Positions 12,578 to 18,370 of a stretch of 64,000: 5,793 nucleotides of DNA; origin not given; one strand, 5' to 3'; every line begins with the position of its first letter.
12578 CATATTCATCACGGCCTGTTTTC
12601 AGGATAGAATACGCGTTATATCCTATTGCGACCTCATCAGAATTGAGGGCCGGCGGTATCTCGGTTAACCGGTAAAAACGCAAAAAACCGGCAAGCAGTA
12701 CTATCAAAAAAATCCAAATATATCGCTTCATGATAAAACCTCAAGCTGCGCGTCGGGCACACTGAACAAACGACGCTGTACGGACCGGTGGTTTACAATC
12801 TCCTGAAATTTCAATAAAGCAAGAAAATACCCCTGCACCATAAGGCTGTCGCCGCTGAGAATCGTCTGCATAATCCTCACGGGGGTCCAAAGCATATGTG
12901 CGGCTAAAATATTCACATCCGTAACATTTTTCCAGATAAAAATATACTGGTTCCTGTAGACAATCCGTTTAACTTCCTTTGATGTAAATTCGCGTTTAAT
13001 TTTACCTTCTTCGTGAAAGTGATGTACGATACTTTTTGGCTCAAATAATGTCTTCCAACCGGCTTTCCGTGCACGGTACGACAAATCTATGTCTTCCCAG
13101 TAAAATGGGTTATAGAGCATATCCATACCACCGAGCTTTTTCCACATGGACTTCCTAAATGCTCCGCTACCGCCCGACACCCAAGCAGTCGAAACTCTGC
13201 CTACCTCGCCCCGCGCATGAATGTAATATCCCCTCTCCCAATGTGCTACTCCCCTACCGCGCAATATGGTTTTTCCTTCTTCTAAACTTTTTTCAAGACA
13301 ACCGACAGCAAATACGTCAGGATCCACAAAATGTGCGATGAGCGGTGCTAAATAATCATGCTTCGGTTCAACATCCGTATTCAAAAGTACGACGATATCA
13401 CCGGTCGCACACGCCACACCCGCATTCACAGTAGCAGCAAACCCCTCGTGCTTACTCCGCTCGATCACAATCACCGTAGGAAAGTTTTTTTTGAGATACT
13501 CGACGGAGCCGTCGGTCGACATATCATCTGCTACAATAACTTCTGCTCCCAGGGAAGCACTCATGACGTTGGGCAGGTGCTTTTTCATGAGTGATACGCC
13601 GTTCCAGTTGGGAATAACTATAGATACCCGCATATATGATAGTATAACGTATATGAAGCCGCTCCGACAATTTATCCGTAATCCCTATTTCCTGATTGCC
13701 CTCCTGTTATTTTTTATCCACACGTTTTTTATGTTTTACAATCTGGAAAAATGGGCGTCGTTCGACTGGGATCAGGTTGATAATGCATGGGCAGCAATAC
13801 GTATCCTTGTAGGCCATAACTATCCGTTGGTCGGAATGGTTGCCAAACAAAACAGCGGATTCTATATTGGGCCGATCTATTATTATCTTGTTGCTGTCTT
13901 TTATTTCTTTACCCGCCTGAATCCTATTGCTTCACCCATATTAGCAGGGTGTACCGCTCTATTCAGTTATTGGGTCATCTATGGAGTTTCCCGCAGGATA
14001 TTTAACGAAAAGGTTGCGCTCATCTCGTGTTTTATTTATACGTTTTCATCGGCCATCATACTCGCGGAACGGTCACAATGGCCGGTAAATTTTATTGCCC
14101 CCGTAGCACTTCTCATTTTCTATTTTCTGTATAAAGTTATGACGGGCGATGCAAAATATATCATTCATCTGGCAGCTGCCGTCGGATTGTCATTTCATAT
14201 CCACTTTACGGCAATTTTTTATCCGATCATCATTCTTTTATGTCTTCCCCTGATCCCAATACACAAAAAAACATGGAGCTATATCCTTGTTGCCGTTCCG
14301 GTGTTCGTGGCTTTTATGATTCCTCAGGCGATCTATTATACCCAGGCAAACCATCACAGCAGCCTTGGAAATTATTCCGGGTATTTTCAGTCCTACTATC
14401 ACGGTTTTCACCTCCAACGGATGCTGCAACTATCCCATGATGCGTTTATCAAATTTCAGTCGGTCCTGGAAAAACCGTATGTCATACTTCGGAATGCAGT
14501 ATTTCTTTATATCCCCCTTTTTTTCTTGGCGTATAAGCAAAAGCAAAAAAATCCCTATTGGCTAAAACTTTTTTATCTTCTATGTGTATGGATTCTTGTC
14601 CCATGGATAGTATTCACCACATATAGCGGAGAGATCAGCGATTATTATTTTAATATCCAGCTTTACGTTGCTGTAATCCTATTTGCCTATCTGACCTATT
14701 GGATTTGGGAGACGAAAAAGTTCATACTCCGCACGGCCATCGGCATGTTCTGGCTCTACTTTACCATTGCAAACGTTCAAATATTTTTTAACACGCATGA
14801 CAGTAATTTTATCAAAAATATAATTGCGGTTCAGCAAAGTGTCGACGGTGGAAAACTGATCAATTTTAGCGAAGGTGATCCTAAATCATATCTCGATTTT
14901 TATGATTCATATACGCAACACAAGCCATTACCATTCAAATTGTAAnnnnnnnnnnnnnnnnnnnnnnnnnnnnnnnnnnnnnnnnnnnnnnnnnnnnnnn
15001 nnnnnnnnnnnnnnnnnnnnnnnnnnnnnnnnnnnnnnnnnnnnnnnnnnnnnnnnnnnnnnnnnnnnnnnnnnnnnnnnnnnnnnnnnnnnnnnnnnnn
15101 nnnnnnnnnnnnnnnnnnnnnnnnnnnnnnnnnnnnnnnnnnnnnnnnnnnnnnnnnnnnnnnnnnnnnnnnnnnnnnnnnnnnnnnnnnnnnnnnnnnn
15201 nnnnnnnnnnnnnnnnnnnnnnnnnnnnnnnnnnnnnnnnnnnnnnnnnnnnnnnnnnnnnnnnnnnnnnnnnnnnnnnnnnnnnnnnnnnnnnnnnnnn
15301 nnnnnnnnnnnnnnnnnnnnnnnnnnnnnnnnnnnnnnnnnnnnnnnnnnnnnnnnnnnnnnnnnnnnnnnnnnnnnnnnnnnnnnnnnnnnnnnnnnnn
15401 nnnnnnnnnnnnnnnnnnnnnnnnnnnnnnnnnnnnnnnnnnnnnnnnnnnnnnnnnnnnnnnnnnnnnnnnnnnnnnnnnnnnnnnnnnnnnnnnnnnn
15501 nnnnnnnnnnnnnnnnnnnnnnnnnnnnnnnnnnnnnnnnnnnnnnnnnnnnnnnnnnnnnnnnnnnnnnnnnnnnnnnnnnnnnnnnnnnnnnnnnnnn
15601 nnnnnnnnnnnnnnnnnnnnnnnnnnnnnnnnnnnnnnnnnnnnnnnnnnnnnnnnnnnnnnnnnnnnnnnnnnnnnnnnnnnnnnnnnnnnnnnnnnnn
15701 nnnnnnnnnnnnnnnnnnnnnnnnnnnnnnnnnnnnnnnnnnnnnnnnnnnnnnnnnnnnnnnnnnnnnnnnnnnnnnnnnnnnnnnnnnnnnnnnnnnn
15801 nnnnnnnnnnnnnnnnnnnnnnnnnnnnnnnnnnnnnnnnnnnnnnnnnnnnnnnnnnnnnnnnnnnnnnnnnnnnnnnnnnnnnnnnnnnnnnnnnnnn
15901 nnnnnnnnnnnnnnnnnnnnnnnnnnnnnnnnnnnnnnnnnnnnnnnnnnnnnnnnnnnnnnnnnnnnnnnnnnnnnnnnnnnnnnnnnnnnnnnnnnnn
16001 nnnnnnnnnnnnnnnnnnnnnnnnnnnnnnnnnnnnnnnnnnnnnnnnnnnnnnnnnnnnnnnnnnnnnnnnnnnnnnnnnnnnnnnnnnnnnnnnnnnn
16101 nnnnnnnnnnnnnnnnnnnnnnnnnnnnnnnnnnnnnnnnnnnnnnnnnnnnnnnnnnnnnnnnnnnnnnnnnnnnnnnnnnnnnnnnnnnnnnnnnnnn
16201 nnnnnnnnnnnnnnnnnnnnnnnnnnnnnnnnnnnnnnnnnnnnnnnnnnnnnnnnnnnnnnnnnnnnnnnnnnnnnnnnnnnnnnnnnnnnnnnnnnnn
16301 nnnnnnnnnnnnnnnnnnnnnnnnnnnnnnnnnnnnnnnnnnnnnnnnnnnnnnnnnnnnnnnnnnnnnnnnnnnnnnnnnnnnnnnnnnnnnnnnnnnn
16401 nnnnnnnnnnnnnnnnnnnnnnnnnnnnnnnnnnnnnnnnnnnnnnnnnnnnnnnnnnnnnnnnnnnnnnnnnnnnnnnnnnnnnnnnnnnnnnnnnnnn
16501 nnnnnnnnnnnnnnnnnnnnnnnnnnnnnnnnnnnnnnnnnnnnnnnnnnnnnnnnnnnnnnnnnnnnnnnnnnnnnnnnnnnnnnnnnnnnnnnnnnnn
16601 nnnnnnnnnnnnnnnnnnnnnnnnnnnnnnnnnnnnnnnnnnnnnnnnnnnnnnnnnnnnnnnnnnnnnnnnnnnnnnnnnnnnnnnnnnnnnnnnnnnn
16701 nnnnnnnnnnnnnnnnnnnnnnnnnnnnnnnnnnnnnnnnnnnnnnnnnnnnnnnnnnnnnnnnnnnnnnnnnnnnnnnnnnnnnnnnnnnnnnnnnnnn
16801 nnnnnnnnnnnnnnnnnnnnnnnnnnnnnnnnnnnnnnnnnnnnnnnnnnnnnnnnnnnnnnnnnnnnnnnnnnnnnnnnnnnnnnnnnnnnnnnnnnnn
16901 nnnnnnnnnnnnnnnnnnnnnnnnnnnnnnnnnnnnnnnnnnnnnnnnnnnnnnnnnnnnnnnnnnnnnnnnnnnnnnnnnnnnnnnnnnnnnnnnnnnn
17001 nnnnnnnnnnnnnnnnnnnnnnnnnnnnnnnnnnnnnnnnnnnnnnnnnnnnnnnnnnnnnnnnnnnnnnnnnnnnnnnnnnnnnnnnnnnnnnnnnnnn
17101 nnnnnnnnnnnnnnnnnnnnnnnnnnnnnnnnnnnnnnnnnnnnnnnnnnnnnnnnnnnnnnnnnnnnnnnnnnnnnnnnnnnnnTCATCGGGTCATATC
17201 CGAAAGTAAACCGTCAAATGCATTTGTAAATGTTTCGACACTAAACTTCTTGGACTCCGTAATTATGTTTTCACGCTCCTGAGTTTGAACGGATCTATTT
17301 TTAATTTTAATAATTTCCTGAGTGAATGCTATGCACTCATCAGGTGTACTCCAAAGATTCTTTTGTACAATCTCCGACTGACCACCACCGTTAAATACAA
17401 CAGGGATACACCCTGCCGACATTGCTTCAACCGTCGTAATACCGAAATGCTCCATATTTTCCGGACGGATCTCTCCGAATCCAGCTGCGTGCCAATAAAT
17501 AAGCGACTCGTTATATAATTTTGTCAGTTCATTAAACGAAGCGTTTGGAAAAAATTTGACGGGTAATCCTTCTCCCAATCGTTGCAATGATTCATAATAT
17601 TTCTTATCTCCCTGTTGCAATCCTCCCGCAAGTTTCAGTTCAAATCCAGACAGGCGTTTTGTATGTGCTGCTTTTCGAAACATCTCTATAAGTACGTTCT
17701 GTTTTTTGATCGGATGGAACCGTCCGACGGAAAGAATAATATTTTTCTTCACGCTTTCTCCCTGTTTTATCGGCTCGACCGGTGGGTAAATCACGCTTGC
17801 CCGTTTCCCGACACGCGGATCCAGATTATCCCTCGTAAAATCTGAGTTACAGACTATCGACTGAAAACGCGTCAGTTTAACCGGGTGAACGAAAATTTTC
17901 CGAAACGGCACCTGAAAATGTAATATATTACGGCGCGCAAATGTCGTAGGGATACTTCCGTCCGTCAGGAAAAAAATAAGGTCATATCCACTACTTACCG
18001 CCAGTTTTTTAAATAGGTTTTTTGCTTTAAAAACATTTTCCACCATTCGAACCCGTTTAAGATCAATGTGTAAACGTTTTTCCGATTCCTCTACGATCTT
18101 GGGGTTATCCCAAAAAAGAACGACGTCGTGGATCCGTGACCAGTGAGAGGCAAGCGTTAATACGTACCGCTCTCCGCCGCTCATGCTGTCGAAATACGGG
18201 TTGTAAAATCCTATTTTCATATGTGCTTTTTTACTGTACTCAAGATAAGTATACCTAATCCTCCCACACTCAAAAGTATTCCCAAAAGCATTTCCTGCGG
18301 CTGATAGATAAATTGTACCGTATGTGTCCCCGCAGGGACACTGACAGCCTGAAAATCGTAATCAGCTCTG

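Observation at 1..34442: A 34-kb surface-glycosylation super-locus with 15 GT-C membrane glycosyltransferases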

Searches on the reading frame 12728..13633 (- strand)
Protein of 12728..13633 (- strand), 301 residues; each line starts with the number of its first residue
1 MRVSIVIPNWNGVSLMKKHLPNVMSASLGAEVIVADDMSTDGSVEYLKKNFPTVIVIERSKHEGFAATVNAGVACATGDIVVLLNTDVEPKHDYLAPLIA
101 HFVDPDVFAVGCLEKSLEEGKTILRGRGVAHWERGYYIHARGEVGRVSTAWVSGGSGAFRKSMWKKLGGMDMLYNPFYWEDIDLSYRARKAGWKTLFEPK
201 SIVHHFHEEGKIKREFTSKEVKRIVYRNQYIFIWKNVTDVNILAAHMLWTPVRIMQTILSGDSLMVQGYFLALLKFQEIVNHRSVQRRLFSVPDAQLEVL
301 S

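Call 4: search_protein_families(library=pfam, proteins=[window:12728-13633:-], max_evalue=0.01)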
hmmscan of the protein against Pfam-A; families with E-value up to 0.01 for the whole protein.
window:12728-13633:- (301 aa): 4 families
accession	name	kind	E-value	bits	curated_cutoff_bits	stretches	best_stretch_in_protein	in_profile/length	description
PF00535.33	Glycos_transf_2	-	1.8e-21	77.2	23.3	1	4-163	1-163/168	Glycosyl transferase family 2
PF13641.12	Glyco_tranf_2_3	-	6.6e-17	62.7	27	1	2-209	2-215/230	Glycosyltransferase like family 2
PF13632.12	Glyco_trans_2_3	-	2.4e-08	34.5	27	1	80-271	1-181/198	Glycosyl transferase family group 2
PF13506.12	Glyco_transf_21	-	2.1e-05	24.5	21.7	1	70-215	23-164/174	Glycosyl transferase family 21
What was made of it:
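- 12728..13633 (-): G07, a soluble GT2 of the 'polymer-building' type (301 aa). Pfam Glycos_transf_2 77 bits (call 4).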

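Call 21: search_protein_families(library=ncbifam, proteins=[window:12728-13633:-], max_evalue=0.001)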
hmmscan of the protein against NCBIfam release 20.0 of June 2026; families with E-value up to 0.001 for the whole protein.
window:12728-13633:- (301 aa): 15 families
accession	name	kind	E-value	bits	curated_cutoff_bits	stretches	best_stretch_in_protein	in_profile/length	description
TIGR03965.1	mycofact_glyco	equivalog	1.3e-23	83.7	280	1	2-207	75-282/467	mycofactocin biosynthesis glycosyltransferase MftF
NF041875.1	EPS_EpsD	equivalog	3.4e-21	76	370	1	3-212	1-213/325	exopolysaccharide biosynthesis glycosyltransferase EpsD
TIGR04283.1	glyco_like_mftF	equivalog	2.3e-14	53.5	182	1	3-214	1-197/221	TIGR04283 family arsenosugar biosynthesis glycosyltransferase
TIGR03937.1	PgaC_IcaA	equivalog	2.8e-14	52.9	422.3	1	2-204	46-249/407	poly-beta-1,6-N-acetyl-D-glucosamine synthase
NF007482.0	PRK10073.1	equivalog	2.9e-10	39.7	423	1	2-88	7-96/334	glycosyltransferase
NF038299.1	EPS_HpsN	equivalog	8e-09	34.9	425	1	2-108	2-113/317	hormogonium polysaccharide biosynthesis glycosyltransferase HpsN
TIGR03472.1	HpnI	equivalog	8.9e-07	28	310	1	74-209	123-256/373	bacteriohopanetetrol glucosamine biosynthesis glycosyltransferase HpnI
NF047683.1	TeichurnBiosyTuaG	equivalog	3.3e-05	23.6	400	1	3-100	8-109/252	teichuronic acid biosynthesis protein TuaG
NF038302.1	EPS_HpsE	equivalog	6.4e-05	22.1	300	0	2-97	2-106/307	hormogonium polysaccharide biosynthesis glycosyltransferase HpsE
TIGR04009.1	wcaE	equivalog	0.00015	21.1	369.2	1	4-96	7-100/248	colanic acid biosynthesis glycosyltransferase WcaE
NF047588.1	GlcsyltransPgfSStrep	equivalog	0.00024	20.4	500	1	1-102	1-110/308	glycosyltransferase PgfS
NF007986.1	PRK10714.1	equivalog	0.00027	20.1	529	1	2-98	7-111/316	undecaprenyl-phosphate 4-deoxy-4-formamido-L-arabinose transferase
NF010496.0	PRK13915.1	equivalog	0.00048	19.3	262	1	2-118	32-160/307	glucosyl-3-phosphoglycerate synthase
NF041394.1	GtaseAglG_Halo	equivalog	0.0007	19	440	0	52-112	57-117/304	glucosyl-dolichyl phosphate glucuronosyltransferase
NF050050.1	ProtGlycPglI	equivalog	0.00093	18.6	500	0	3-101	4-107/306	GalNAc(5)-diNAcBac-PP-undecaprenol beta-1,3-glucosyltransferase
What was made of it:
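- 12728..13633 (-): Its best NCBIfam hits are MftF, EpsD and PgaC-like, not Pol-P-sugar synthases (call 21).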

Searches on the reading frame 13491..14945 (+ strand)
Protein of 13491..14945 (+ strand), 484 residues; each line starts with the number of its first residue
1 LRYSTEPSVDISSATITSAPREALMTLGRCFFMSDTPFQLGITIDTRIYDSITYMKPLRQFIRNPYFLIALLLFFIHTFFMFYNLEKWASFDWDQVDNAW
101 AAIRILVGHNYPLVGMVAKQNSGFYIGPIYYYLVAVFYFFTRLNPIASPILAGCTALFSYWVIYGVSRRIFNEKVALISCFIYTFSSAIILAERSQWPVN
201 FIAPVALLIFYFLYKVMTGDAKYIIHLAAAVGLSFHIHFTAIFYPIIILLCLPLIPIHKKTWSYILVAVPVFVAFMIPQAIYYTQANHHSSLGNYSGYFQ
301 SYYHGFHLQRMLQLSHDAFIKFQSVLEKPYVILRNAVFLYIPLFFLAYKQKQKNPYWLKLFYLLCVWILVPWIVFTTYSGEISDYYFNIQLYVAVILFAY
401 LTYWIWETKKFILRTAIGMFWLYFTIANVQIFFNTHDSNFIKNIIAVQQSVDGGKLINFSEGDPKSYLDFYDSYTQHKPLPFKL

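Call 4: search_protein_families(library=pfam, proteins=[window:13491-14945:+], max_evalue=0.01)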
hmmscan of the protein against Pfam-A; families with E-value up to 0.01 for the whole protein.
window:13491-14945:+ (484 aa): 1 family
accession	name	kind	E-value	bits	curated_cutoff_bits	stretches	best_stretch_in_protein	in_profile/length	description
PF13231.12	PMT_2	-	9.2e-08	32.9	26.1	1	152-276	28-155/160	Dolichyl-phosphate-mannose-protein mannosyltransferase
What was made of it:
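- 13491..14945 (+): G08, a PMT_2-like GT-C on the opposite strand (likely start ATG 13653). Pfam PMT_2 32.9 bits (call 4).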

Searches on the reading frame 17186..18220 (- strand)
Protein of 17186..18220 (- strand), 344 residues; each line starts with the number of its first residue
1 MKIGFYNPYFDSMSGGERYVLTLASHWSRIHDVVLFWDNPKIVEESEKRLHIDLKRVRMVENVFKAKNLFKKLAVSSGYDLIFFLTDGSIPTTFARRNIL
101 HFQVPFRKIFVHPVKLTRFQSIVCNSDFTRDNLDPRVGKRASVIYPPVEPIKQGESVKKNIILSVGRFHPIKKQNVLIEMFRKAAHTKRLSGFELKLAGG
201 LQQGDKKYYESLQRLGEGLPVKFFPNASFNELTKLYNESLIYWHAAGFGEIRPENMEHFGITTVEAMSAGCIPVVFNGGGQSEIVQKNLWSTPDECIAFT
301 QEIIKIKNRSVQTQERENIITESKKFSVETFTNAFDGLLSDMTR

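Call 4: search_protein_families(library=pfam, proteins=[window:17186-18220:-], max_evalue=0.01)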
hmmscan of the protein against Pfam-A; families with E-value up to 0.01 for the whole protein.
window:17186-18220:- (344 aa): 3 families
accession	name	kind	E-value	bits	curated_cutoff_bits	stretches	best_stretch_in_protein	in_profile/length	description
PF00534.26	Glycos_transf_1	-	8.6e-20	71.4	26.4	1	152-325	8-171/172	Glycosyl transferases group 1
PF13692.12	Glyco_trans_1_4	-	1.1e-11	45.6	27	1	160-306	2-139/142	Glycosyl transferases group 1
PF13439.12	Glyco_transf_4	-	8.1e-07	29.7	28.5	1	14-149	2-167/170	Glycosyltransferase Family 4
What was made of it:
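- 17186..18220 (-): G10, a GT4 (GT-B fold) cytoplasmic glycosyltransferase. Pfam Glycos_transf_1 71 bits and Glyco_transf_4 (call 4).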

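Call 21: search_protein_families(library=ncbifam, proteins=[window:17186-18220:-], max_evalue=0.001)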
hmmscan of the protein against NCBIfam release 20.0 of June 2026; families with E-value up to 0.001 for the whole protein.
window:17186-18220:- (344 aa): 5 families
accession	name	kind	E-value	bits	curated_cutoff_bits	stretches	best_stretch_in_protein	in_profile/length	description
NF012028.0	PRK15484.1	subfamily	4.8e-05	22.6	618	1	158-331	192-362/380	lipopolysaccharide N-acetylglucosaminyltransferase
NF041876.1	EPS_EpsE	equivalog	8.4e-05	22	400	1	149-288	207-337/389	exopolysaccharide biosynthesis GT4 family glycosyltransferase EpsE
TIGR03999.1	thiol_BshA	equivalog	0.00027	20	273.7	0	160-336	200-367/375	N-acetyl-alpha-D-glucosaminyl L-malate synthase BshA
TIGR02095.1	glgA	subfamily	0.00027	19.7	328.45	1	158-287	293-409/477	glycogen/starch synthase, ADP-glucose type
TIGR03449.1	mycothiol_MshA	equivalog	0.0006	18.8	462.5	1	154-281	215-338/406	D-inositol-3-phosphate glycosyltransferase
